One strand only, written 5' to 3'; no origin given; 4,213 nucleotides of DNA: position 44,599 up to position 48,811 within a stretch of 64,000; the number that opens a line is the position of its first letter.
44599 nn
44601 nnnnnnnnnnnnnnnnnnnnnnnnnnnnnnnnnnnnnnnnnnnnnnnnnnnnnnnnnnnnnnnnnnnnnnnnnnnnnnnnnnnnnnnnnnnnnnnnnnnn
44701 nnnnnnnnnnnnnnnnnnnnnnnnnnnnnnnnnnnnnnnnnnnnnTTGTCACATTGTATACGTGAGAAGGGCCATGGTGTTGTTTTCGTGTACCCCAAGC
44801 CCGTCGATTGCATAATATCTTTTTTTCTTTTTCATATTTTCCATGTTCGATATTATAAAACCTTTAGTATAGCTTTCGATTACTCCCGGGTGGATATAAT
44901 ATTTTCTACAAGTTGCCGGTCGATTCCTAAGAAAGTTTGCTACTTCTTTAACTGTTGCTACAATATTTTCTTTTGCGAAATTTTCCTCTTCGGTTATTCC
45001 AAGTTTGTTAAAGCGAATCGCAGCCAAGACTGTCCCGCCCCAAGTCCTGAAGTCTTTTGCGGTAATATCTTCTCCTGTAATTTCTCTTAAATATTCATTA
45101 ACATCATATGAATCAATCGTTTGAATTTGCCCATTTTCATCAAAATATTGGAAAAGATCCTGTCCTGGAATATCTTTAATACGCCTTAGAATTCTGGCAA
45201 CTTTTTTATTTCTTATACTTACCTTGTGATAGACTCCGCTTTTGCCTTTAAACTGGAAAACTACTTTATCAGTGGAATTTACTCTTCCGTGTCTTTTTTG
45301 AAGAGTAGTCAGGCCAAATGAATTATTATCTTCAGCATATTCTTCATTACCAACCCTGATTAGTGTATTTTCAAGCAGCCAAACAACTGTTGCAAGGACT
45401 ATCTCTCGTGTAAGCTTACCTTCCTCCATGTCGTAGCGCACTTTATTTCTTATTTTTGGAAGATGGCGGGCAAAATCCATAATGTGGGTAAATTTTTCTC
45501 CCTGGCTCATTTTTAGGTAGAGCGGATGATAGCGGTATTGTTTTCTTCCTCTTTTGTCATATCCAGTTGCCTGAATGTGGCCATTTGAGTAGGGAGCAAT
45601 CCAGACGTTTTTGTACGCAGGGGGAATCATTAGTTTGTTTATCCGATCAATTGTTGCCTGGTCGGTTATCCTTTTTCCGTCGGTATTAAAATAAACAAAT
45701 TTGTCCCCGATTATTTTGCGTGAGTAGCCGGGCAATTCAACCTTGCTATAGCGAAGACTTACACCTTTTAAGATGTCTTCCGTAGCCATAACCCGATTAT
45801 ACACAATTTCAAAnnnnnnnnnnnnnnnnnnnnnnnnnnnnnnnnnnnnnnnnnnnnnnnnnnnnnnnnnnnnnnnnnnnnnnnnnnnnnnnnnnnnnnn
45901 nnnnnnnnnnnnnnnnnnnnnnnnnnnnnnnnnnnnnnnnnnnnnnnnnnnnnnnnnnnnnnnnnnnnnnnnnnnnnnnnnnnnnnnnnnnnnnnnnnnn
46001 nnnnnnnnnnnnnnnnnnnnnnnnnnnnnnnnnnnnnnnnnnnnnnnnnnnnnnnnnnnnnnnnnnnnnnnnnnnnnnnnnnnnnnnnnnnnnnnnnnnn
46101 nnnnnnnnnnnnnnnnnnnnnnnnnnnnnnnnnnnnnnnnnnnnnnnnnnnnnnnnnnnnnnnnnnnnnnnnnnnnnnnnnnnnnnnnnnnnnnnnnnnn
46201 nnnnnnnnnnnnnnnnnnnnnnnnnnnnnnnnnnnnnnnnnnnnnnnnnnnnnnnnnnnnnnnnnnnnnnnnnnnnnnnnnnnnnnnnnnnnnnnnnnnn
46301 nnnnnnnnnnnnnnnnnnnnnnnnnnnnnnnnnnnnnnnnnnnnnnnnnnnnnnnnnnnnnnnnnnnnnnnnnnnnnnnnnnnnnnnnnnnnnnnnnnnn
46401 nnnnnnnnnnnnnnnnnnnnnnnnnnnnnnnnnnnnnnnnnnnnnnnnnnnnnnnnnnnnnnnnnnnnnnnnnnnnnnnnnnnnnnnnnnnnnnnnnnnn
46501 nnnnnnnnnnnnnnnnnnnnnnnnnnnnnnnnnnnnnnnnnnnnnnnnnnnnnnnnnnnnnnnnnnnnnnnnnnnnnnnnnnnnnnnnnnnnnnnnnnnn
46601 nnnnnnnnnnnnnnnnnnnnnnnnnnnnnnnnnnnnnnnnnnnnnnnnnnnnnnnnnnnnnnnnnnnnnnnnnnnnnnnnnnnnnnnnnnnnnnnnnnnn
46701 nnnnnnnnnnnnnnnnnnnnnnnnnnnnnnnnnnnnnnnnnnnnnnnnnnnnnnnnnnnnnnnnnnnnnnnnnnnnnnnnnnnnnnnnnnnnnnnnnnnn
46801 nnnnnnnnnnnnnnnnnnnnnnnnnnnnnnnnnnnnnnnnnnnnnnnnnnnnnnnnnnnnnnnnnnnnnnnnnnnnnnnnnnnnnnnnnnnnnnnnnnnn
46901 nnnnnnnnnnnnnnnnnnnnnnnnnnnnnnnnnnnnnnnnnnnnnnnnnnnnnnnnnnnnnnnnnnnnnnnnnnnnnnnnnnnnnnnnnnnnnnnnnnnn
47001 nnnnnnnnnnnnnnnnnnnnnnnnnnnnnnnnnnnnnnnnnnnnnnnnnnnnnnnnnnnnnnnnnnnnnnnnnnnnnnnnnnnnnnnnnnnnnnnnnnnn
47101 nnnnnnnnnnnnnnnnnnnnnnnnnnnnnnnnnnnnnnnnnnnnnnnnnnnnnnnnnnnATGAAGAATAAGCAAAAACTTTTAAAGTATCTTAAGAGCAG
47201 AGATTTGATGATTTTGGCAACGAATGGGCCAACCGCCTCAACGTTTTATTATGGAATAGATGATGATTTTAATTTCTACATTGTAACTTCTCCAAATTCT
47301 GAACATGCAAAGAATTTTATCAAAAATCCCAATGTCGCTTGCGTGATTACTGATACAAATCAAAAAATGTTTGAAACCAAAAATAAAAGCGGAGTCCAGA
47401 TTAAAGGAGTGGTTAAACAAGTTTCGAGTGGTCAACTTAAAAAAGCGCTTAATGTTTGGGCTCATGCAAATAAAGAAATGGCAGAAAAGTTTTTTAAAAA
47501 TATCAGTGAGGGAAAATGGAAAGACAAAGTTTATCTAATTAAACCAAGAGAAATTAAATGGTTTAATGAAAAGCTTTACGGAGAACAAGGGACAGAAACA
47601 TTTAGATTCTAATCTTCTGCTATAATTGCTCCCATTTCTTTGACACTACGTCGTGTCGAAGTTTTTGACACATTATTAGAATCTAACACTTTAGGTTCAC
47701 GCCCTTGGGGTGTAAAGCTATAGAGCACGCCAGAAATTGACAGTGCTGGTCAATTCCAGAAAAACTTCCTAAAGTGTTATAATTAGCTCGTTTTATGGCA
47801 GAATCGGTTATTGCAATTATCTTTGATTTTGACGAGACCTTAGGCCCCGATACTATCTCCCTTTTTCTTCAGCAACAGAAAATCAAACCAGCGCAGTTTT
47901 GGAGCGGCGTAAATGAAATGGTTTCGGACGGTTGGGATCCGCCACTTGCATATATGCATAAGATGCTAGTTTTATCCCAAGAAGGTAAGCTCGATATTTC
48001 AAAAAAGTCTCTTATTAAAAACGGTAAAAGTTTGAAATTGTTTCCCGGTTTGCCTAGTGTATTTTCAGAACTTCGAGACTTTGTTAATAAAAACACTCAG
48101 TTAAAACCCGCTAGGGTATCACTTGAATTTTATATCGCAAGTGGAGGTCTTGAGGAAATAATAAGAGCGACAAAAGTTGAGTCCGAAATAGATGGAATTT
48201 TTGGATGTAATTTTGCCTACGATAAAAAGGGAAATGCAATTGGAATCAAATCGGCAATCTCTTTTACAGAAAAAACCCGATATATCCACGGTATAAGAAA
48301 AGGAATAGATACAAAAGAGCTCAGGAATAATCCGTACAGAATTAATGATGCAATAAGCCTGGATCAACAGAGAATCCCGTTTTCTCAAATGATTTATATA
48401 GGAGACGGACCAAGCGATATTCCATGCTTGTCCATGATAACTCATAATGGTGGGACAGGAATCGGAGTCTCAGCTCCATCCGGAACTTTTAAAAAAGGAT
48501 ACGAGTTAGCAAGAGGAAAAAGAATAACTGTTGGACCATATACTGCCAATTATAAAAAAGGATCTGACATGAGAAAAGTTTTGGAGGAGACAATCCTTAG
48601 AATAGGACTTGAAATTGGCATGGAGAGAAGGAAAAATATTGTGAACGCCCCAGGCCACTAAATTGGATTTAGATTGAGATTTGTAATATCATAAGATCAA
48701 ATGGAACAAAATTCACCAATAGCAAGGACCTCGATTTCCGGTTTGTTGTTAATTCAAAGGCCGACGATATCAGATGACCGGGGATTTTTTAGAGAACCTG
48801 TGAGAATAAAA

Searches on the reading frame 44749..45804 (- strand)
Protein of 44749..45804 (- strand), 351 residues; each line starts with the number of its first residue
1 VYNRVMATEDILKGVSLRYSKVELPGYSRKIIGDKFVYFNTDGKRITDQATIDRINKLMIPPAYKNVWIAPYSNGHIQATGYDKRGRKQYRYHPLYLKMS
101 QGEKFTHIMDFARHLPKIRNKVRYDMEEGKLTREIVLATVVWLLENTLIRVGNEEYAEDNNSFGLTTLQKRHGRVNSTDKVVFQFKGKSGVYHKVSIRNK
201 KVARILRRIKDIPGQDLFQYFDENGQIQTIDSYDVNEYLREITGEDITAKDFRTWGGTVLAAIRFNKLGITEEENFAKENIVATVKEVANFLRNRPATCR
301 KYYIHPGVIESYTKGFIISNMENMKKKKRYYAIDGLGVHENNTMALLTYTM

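Call 7: search_protein_families(library=pfam, proteins=[window:44749-45804:-], max_evalue=0.01)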
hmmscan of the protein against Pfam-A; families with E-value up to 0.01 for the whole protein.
window:44749-45804:- (351 aa): 3 families
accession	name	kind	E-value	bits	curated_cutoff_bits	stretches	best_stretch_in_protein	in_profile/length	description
PF01028.25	Topoisom_I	-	3.3e-37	128.5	23.7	1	99-315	7-213/228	Eukaryotic DNA topoisomerase I, catalytic core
PF21338.2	Top1B_N_bact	-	2.8e-24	85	27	1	35-83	1-49/49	Bacterial DNA topoisomerase IB, N-terminal domain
PF16355.11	DUF4982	-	0.0037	17.6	23.9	1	62-88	33-59/61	Domain of unknown function (DUF4982)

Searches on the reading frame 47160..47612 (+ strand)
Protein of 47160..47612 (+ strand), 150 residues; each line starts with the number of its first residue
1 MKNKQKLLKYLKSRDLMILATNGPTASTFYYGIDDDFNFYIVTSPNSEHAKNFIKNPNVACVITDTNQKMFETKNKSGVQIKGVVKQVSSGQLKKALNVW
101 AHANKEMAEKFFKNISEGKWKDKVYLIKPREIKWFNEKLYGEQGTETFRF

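Call 7: search_protein_families(library=pfam, proteins=[window:47160-47612:+], max_evalue=0.01)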
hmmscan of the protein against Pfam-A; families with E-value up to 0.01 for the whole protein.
window:47160-47612:+ (150 aa): 1 family
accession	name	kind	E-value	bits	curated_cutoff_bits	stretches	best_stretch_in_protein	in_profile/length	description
PF01243.27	PNPOx_N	-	3e-10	41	28.1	1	5-132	3-116/120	Pyridoxamine 5'-phosphate oxidase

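Call 14: find_encoding_contigs(protein=window:47160-47612:+, flank=3000, max_places=10)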
Protein window:47160-47612:+ (150 aa): 1 contig read that carries it; 1 place shown.
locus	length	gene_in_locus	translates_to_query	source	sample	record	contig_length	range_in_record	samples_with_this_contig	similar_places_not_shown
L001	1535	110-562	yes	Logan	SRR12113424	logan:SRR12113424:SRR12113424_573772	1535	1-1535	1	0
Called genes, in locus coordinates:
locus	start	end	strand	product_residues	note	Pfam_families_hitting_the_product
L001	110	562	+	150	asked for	PF01243:PNPOx_N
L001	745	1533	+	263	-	?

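Call 22: find_homologous_proteins(query=window:47160-47612:+)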
Query window:47160-47612:+ (150 aa): 19 proteins with E <= 0.001 among 22 candidates.
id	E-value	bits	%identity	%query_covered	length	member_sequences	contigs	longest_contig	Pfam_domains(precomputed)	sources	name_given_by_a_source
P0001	4.6e-95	334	100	100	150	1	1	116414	PF01243.28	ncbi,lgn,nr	ncbi:MAG: pyridoxamine 5'-phosphate oxidase family protein [Candidatus Levybacteria bacterium]|nr:py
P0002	1.7e-78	280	83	100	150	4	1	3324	PF01243.28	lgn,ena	-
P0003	5.6e-76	272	79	100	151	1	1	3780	PF01243.28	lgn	-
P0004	1.2e-72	261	75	100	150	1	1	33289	PF01243.28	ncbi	-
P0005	6.7e-72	258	75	100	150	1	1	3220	PF01243.28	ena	-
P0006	1.3e-71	258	75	100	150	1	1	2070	PF01243.28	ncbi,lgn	-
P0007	6.1e-71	255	74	100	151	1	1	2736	PF01243.28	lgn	-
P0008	2.4e-70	253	75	100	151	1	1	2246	PF01243.28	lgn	-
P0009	1.2e-68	248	72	99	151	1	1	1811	PF01243.28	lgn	-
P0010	6.2e-67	242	71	100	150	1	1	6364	PF01243.28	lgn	-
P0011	9.3e-67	242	69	100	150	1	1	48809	PF01243.28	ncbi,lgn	-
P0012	6.1e-66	239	78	89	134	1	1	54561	PF01243.28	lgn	-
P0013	4.6e-65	236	71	100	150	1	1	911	PF01243.28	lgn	-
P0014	1.0e-64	235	77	89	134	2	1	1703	PF01243.28,PF12900.14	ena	-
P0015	2.5e-62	227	72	89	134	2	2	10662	PF01243.28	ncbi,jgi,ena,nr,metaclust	ncbi:MAG: hypothetical protein US51_C0042G0010 [Microgenomates group bacterium GW2011_GWA2_37_6]|nr:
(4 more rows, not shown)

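Call 23: find_encoding_contigs(protein=P0002, flank=3000, max_places=3)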
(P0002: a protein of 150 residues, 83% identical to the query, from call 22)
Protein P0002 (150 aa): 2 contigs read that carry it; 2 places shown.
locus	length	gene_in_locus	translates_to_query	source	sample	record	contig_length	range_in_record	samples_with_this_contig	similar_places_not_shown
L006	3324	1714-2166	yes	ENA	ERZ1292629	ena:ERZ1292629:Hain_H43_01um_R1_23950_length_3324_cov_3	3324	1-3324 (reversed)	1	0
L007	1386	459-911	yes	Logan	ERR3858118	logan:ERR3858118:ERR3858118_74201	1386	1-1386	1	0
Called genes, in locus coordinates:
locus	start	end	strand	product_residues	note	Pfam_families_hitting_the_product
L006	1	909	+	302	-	?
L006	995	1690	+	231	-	-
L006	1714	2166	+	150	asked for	PF01243:PNPOx_N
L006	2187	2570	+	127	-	PF10604:Polyketide_cyc2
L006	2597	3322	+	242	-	?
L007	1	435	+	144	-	?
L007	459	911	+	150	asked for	PF01243:PNPOx_N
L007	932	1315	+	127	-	PF10604:Polyketide_cyc2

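Call 24: find_encoding_contigs(protein=P0003, flank=3000, max_places=3)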
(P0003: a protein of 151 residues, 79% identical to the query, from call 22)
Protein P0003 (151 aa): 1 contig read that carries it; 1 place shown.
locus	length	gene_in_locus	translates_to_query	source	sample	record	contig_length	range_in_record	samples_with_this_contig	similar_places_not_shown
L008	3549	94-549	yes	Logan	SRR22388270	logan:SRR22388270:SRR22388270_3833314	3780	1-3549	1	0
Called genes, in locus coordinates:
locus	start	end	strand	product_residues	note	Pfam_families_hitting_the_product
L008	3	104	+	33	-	?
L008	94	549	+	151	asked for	PF01243:PNPOx_N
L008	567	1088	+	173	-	-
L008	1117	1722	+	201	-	-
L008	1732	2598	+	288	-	PF12710:HAD (weak)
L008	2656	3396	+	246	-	PF13023:HD_3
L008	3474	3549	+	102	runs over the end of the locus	?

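Call 25: find_encoding_contigs(protein=P0004, flank=3000, max_places=3)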
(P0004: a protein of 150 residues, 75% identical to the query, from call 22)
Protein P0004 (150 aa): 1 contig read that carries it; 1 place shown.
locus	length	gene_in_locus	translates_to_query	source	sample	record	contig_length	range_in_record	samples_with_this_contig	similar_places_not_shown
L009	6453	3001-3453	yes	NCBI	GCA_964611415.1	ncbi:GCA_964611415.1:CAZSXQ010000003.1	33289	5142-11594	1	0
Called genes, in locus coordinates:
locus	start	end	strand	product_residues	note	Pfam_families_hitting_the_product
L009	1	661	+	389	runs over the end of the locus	PF00270:DEAD, PF04851:ResIII (weak), PF16203:ERCC3_RAD25_C (weak), PF00271:Helicase_C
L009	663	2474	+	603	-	PF00009:GTP_EFTU, PF01926:MMR_HSR1 (weak), PF22042:EF-G_D2, PF03144:GTP_EFTU_D2, PF14492:EFG_III (weak), PF00679:EFG_C, PF21018:BipA_C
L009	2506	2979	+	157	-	PF13420:Acetyltransf_4, PF00583:Acetyltransf_1, PF13673:Acetyltransf_10, PF13508:Acetyltransf_7, PF08445:FR47 (weak)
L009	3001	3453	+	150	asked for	PF01243:PNPOx_N (weak)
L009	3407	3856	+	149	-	PF00903:Glyoxalase, PF12681:Glyoxalase_2 (weak), PF13468:Glyoxalase_3 (weak), PF13669:Glyoxalase_4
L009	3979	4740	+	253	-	-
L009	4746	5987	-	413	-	PF07690:MFS_1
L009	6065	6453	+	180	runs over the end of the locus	-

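Call 26: find_encoding_contigs(protein=P0012, flank=3000, max_places=3)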
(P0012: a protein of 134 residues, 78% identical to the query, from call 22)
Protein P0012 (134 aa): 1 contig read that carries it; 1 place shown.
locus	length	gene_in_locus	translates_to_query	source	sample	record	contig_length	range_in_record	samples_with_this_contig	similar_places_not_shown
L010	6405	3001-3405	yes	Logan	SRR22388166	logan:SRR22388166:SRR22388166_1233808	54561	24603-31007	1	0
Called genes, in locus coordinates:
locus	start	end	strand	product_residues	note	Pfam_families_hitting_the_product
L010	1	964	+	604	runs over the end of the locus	PF00009:GTP_EFTU, PF01926:MMR_HSR1 (weak), PF22042:EF-G_D2, PF03144:GTP_EFTU_D2, PF14492:EFG_III (faint), PF00679:EFG_C, PF21018:BipA_C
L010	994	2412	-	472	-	-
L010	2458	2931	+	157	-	PF13420:Acetyltransf_4, PF00583:Acetyltransf_1, PF13673:Acetyltransf_10, PF13508:Acetyltransf_7, PF08445:FR47 (faint)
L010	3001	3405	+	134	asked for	PF01243:PNPOx_N (weak)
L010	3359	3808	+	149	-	PF00903:Glyoxalase, PF12681:Glyoxalase_2, PF13468:Glyoxalase_3, PF13669:Glyoxalase_4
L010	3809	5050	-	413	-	PF07690:MFS_1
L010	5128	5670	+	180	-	-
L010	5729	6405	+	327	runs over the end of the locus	PF01018:GTP1_OBG, PF03193:RsgA_GTPase (faint), PF01926:MMR_HSR1, PF02421:FeoB_N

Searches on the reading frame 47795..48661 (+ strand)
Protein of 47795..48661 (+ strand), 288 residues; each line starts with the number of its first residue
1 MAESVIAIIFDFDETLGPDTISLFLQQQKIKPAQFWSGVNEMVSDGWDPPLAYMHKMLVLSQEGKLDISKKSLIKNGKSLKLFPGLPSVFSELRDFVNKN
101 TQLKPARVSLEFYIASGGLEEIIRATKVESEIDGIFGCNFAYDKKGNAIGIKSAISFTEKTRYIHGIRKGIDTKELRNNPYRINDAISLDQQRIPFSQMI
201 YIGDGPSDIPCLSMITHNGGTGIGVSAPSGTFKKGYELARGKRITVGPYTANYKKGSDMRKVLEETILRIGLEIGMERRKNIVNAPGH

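Call 7: search_protein_families(library=pfam, proteins=[window:47795-48661:+], max_evalue=0.01)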
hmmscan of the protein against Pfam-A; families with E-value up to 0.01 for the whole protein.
window:47795-48661:+ (288 aa): 2 families
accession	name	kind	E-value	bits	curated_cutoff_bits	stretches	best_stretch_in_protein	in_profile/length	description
PF12710.13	HAD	-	2e-05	25.6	27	0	180-212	156-188/189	haloacid dehalogenase-like hydrolase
PF06888.18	Put_Phosphatase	-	0.004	17.1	27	0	190-211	163-184/234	Putative Phosphatase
